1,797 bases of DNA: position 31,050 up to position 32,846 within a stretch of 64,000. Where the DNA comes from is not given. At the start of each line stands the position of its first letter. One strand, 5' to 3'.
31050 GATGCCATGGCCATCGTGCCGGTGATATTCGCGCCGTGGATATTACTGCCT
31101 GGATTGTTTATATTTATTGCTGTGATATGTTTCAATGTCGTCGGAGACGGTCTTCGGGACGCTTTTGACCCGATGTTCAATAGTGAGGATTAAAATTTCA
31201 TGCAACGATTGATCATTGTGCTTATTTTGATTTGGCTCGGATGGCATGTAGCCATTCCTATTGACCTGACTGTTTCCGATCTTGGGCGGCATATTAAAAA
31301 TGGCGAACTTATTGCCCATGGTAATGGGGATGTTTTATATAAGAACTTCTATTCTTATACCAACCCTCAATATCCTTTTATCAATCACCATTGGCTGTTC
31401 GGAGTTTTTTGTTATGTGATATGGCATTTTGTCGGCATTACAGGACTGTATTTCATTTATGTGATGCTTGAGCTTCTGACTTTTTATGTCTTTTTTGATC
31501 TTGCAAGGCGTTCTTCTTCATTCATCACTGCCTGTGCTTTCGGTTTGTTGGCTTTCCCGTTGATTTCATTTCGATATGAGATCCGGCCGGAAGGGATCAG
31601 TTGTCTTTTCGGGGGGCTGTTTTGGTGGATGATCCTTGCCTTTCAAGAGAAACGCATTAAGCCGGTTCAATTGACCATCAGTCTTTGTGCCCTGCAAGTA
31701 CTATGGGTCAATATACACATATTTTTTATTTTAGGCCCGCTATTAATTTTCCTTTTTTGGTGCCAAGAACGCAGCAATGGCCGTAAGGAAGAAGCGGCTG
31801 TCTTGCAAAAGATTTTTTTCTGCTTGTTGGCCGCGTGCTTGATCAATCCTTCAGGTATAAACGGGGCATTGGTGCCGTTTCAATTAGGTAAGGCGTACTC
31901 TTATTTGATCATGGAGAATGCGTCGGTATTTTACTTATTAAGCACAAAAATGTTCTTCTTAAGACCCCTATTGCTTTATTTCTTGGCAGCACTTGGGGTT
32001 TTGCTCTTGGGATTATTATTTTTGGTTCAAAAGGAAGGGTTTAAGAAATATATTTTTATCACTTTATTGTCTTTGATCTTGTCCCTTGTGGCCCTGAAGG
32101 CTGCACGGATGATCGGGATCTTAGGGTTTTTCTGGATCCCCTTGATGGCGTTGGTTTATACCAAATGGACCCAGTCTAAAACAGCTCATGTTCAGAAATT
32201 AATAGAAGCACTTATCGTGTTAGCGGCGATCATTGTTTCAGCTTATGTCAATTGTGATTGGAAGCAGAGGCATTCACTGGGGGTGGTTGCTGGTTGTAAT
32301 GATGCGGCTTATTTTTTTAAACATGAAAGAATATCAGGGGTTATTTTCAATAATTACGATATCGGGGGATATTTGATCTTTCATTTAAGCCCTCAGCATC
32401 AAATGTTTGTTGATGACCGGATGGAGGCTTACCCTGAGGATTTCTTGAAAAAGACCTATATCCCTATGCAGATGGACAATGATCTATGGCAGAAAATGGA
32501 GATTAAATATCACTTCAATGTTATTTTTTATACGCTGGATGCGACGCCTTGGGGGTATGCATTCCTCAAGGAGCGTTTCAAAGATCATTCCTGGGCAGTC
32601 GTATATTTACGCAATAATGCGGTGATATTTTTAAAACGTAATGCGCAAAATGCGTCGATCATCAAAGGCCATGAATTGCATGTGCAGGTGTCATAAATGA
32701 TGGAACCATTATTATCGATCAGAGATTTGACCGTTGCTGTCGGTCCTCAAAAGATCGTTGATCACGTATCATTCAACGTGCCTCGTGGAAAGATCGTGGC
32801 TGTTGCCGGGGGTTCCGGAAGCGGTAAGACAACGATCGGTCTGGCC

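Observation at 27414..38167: Opp/Dpp-type ABC importer operon with three paralogous, uncharacterised GT-C-like membrane proteins translationally coupled into it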

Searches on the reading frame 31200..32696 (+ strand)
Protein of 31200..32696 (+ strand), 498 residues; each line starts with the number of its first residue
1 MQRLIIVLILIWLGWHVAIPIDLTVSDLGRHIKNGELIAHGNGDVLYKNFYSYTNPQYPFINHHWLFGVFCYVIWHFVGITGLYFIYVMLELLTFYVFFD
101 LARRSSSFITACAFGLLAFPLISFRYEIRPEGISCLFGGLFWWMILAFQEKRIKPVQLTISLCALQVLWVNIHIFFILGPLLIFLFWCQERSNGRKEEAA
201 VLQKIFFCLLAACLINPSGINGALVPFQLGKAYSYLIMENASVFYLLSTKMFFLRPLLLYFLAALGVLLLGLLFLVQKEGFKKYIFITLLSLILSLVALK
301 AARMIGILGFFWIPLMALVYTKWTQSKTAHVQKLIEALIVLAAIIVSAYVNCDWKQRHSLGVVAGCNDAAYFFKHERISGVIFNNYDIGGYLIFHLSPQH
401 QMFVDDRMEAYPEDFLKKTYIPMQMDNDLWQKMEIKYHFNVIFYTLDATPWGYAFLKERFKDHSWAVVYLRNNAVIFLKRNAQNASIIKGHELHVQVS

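Call 3: search_protein_families(library=pfam, proteins=[window:31200-32696:+], max_evalue=1)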
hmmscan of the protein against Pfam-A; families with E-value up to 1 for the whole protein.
window:31200-32696:+ (498 aa): 0 families

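Call 4: search_protein_families(library=ncbifam, proteins=[window:31200-32696:+], max_evalue=1)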
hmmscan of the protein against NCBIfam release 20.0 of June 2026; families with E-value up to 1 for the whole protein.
window:31200-32696:+ (498 aa): 0 families

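Call 9: find_homologous_proteins(query=window:31200-32696:+)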
Query window:31200-32696:+ (498 aa): 570 proteins with E <= 0.001 among 8000 candidates; the best 120 are listed.
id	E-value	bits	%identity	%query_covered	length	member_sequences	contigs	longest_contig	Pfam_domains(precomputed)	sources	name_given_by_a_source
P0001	0.0e+0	1105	96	100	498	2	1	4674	-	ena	-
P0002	7.0e-209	713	62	100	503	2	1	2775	-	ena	-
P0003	8.7e-209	713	64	99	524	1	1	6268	-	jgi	jgi:hypothetical protein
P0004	3.9e-205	701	62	100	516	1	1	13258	-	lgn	-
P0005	7.8e-203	693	62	97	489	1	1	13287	-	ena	-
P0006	3.8e-202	691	63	99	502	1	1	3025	-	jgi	jgi:hypothetical protein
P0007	1.0e-201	690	62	99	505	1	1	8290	-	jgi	jgi:hypothetical protein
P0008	2.7e-200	685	60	100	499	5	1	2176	-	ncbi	-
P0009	6.9e-198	677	60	100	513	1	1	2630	-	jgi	jgi:hypothetical protein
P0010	2.1e-197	675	60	100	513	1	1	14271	-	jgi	jgi:hypothetical protein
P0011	2.4e-193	662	59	97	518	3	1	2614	-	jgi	-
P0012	1.3e-192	659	58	100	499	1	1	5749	-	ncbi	-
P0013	3.1e-192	658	56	99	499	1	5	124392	-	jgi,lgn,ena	-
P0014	8.0e-188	644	57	99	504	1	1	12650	-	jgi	jgi:hypothetical protein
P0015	1.9e-186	639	57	100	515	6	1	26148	-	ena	-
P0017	5.9e-184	631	56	99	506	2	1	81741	-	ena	-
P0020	1.9e-180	619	56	98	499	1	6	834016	-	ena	-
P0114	3.4e-104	368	41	97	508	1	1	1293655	-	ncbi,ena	-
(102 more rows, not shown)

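Call 11: find_encoding_contigs(protein=P0020, flank=10000, max_places=2)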
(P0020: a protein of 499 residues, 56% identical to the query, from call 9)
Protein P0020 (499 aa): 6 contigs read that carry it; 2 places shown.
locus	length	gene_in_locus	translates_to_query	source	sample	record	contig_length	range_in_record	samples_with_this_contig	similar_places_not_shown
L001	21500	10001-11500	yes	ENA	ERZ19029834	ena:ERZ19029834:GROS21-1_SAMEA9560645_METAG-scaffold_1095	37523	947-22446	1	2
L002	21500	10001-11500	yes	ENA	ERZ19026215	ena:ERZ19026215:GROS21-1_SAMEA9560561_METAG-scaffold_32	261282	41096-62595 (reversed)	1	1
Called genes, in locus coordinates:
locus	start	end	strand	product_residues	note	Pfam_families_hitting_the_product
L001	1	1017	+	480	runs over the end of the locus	PF13431:TPR_17 (faint), PF00515:TPR_1 (weak), PF13181:TPR_8 (faint), PF13414:TPR_11, PF13428:TPR_14 (faint), PF00515:TPR_1 (weak), PF07719:TPR_2 (weak), PF13371:TPR_9 (weak)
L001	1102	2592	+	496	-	-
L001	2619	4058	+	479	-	PF13231:PMT_2 (weak)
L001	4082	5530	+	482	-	PF13231:PMT_2 (weak)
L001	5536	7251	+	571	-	PF07719:TPR_2 (faint), PF13428:TPR_14 (faint), PF00515:TPR_1 (faint), PF13181:TPR_8 (faint), PF13424:TPR_12 (faint), PF13431:TPR_17 (faint), PF14559:TPR_19 (faint), PF13174:TPR_6 (faint)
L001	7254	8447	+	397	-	PF01757:Acyl_transf_3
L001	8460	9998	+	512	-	-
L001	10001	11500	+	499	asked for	-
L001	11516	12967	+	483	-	-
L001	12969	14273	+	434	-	-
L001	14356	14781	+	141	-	PF07963:N_methyl (weak)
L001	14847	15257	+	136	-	PF07963:N_methyl (weak)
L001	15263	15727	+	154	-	PF07963:N_methyl (weak)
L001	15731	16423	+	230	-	-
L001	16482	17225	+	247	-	PF00112:Peptidase_C1, PF13529:Peptidase_C39_2 (weak), PF03051:Peptidase_C1_2 (faint)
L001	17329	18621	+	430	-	PF03349:Toluene_X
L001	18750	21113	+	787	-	-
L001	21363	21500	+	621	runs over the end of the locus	-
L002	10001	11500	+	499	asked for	-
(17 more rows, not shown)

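Call 12: find_encoding_contigs(protein=P0114, flank=10000, max_places=2)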
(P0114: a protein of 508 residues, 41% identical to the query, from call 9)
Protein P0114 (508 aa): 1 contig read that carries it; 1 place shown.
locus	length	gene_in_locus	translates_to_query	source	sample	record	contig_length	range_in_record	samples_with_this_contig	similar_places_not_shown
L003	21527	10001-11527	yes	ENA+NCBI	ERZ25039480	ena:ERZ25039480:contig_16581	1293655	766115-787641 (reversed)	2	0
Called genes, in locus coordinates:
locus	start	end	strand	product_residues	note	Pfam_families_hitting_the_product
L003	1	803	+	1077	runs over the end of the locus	-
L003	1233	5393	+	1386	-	PF01326:PPDK_N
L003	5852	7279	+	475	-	PF04055:Radical_SAM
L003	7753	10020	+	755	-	PF13185:GAF_2, PF01590:GAF, PF13492:GAF_3, PF05524:PEP-utilisers_N, PF00391:PEP-utilizers, PF02896:PEP-utilizers_C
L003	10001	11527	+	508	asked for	-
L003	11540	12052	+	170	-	-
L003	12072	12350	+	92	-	PF05899:Cupin_3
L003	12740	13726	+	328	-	PF13936:HTH_38, PF00665:rve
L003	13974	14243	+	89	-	-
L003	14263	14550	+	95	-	-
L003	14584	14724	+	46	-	PF04945:YHS (weak)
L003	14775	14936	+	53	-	PF23477:zf_Tbcl_2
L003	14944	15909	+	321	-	PF10672:Methyltrans_SAM, PF03602:Cons_hypoth95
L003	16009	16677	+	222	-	PF00270:DEAD, PF04851:ResIII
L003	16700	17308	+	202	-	PF00271:Helicase_C, PF03880:DbpA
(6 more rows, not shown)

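Call 14: find_encoding_contigs(protein=P0013, flank=10000, max_places=2)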
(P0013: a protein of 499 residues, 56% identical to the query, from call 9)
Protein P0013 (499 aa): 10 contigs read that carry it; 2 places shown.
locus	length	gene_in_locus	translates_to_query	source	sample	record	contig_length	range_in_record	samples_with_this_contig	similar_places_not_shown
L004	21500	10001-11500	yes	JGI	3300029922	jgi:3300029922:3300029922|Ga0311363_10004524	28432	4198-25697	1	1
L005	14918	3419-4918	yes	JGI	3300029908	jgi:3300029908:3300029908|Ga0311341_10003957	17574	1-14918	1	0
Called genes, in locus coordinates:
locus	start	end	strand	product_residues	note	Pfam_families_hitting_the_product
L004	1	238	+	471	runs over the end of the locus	PF13727:CoA_binding_3, PF02397:Bac_transf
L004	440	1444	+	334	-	PF01370:Epimerase, PF02719:Polysacc_synt_2 (faint), PF04321:RmlD_sub_bind (weak), PF16363:GDP_Man_Dehyd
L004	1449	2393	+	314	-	PF01370:Epimerase, PF02719:Polysacc_synt_2 (faint), PF04321:RmlD_sub_bind, PF01073:3Beta_HSD (weak), PF16363:GDP_Man_Dehyd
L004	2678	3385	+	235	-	-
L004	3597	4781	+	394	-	PF00162:PGK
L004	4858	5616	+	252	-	PF00121:TIM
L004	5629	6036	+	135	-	PF03840:SecG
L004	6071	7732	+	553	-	PF00496:SBP_bac_5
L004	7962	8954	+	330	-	PF19300:BPD_transp_1_N, PF00528:BPD_transp_1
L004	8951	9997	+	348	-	PF12911:OppC_N, PF00528:BPD_transp_1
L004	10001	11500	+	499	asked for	-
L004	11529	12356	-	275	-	PF02498:Bro-N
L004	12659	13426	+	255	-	PF00005:ABC_tran, PF13304:AAA_21 (faint)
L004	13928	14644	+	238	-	PF02463:SMC_N (faint), PF05621:TniB (faint), PF00005:ABC_tran, PF13401:AAA_22 (faint)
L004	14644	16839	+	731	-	PF13181:TPR_8 (faint), PF13424:TPR_12 (faint), PF13428:TPR_14 (faint), PF00515:TPR_1 (faint), PF07719:TPR_2 (faint), PF12895:ANAPC3 (faint), PF13174:TPR_6 (faint), PF13431:TPR_17 (faint), +2 more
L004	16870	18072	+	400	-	PF00483:NTP_transferase, PF12804:NTP_transf_3 (faint), PF24894:Hexapep_GlmU, PF25084:LbH_EIF2B, PF25247:LbH_GLGC (weak), PF25087:GMPPB_C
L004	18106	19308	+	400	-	PF12242:Eno-Rase_NADH_b, PF12241:Enoyl_reductase, PF07055:Eno-Rase_FAD_bd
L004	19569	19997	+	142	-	-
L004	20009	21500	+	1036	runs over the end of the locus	-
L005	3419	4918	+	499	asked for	-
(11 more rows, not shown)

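Call 15: find_encoding_contigs(protein=P0017, flank=10000, max_places=2)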
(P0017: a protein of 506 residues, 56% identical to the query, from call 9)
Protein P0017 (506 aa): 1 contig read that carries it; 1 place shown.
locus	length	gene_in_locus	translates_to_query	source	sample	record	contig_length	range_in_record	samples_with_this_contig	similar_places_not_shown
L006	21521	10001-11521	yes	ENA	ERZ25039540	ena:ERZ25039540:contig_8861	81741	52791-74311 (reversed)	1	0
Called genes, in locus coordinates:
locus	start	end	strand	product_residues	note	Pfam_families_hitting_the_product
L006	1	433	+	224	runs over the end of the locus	PF01425:Amidase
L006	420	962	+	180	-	PF02934:GatB_N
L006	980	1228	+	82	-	PF02934:GatB_N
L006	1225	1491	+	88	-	-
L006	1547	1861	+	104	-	PF02637:GatB_Yqey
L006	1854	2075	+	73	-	-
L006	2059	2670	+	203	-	PF00595:PDZ, PF13180:PDZ_2, PF17820:PDZ_6, PF03572:Peptidase_S41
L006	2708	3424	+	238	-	PF03572:Peptidase_S41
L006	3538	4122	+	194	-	PF04748:Polysacc_deac_2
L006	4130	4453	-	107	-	-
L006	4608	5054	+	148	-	PF00814:TsaD, PF22521:HypF_C_2 (weak)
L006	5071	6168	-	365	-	PF13565:HTH_32 (weak)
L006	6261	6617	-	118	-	-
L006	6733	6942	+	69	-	-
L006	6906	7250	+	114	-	PF04519:Bactofilin, PF12728:HTH_17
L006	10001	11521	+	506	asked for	-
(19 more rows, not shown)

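Call 16: find_encoding_contigs(protein=P0004, flank=10000, max_places=2)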
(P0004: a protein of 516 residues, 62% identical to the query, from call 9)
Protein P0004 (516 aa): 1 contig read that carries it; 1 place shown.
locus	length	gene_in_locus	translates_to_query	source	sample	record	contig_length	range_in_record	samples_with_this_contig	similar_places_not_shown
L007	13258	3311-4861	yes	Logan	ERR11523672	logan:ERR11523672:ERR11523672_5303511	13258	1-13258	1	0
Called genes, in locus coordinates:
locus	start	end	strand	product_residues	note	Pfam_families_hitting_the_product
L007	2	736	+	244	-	?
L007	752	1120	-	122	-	-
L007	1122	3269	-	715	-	-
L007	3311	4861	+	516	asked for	-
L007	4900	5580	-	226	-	PF08241:Methyltransf_11, PF13649:Methyltransf_25 (weak)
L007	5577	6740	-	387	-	PF13641:Glyco_tranf_2_3 (weak), PF00535:Glycos_transf_2, PF26629:GT2_TM_C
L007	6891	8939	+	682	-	PF13231:PMT_2 (weak), PF14559:TPR_19 (faint), PF21033:RMD1-3 (faint), PF25064:ARM_TT21_5th (faint), PF00515:TPR_1 (faint), PF07719:TPR_2 (faint), PF13176:TPR_7 (faint), PF13181:TPR_8 (faint), +7 more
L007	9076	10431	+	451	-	-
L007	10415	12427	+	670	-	PF13431:TPR_17 (faint), PF12895:ANAPC3 (faint), PF13174:TPR_6 (faint), PF13176:TPR_7 (faint), PF13181:TPR_8 (faint), PF13424:TPR_12, PF00515:TPR_1, PF07719:TPR_2 (weak), +7 more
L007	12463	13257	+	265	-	?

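Call 22: predict_structure(alignment_id=A1)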
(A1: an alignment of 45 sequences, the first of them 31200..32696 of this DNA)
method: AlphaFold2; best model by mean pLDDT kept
length: 498 residues; sequences in the alignment: 45
mean_pLDDT: 92.9   pTM: 0.91
mean pLDDT of the five models: 92.9, 92.6, 91.5, 91.3, 88.8
residues with pLDDT >= 90: 385; 70-90: 102; 50-70: 11; < 50: 0
segments of 3 or more residues with pLDDT < 50: none
pLDDT, mean of each block of 10 residues (from residue 1): 97 94 89 95 89 88 93 97 96 98 97 98 90 97 98 98 98 95 98 97 98 91 79 70 87 86 98 96 95 96 95 98 93 95 96 87 92 97 93 93 86 89 93 96 85 90 96 94 98 83
secondary structure, 60 per line:
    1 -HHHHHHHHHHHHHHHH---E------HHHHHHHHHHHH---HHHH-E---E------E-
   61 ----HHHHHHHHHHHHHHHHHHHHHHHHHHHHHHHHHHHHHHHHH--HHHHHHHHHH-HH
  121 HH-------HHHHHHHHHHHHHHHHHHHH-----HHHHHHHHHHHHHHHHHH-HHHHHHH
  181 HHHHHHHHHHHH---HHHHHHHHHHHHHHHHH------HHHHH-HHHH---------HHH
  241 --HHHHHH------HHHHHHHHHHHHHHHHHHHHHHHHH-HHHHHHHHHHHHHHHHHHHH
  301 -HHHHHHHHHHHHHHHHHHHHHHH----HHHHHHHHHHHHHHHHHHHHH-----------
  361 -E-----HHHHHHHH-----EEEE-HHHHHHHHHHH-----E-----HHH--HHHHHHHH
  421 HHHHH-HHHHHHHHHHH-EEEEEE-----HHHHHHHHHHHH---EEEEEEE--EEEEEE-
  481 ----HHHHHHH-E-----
elements in order: H2-17 H28-39 H43-46 H65-105 H108-117 H119-122 H130-149 H155-172 H174-192 H196-212 H219-223 H225-228 H243-248 H255-279 H281-300 H302-324 H329-349 H368-375 E381-384 H386-396 H413-425 H427-437 E439-444 H450-461 E465-471 E474-479 H485-491

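Call 47: search_solved_structures(query=A1, max_evalue=10, show_alignments=3)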
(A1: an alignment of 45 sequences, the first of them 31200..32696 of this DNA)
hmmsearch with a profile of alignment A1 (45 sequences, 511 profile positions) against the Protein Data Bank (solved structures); distinct sequences matched with E-value up to 10: 0.

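Call 53: search_protein_families(library=pfam, proteins=[L001:1102-2592:+, L001:2619-4058:+, L001:8460-9998:+, L001:11516-12967:+, L001:12969-14273:+, L007:9076-10431:+], max_evalue=0.01)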
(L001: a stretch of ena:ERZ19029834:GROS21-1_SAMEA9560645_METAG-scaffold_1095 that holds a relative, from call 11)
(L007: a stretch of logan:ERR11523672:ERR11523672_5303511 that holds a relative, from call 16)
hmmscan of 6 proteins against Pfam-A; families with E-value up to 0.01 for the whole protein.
L001:1102-2592:+ (496 aa): 0 families

L001:2619-4058:+ (479 aa): 1 family
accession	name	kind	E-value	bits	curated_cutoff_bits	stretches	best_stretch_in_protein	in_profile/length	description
PF13231.12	PMT_2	-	5.6e-06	27.1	26.1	1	59-207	3-152/160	Dolichyl-phosphate-mannose-protein mannosyltransferase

L001:8460-9998:+ (512 aa): 0 families

L001:11516-12967:+ (483 aa): 0 families

L001:12969-14273:+ (434 aa): 0 families

L007:9076-10431:+ (451 aa): 0 families

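Call 75: search_protein_representatives(alignment_id=A1)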
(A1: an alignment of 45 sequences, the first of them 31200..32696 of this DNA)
Query: 45 sequences, 511 profile positions. Proteins with E-value up to 0.001 (for the whole library): 21602; up to 1e-10: 13359; up to 1e-30: 2473. The best 150 are listed.
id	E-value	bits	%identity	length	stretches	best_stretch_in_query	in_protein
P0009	1.7e-232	789.1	-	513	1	9-506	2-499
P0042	2.4e-221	752.3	-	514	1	8-506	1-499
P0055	6.1e-213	724.5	-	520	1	6-507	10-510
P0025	7.2e-205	697.9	-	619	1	10-506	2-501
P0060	6.0e-199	678.4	-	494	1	8-503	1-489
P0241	3.6e-191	652.7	-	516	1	3-508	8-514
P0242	1.7e-180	617.5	-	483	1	25-508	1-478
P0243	1.8e-169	581.2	-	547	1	7-510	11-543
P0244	2.0e-163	561.2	-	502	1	5-501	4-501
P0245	1.3e-161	555.2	-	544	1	10-510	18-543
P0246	7.5e-159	546.1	-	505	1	10-506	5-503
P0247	1.4e-158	545.2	-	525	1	10-507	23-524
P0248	5.1e-157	540.0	-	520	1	8-507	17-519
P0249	1.0e-154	532.4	-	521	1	15-506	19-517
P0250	1.2e-153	529.0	-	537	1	6-506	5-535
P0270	5.0e-146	503.8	-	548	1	6-508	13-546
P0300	6.3e-141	487.0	-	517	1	4-486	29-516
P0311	8.4e-139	480.0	-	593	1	14-508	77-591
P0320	7.4e-137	473.5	-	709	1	4-505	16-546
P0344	1.1e-133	463.1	-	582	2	9-276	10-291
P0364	1.1e-131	456.4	-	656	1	8-506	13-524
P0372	1.5e-130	452.7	-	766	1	9-504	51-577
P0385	3.9e-128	444.7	-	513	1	10-502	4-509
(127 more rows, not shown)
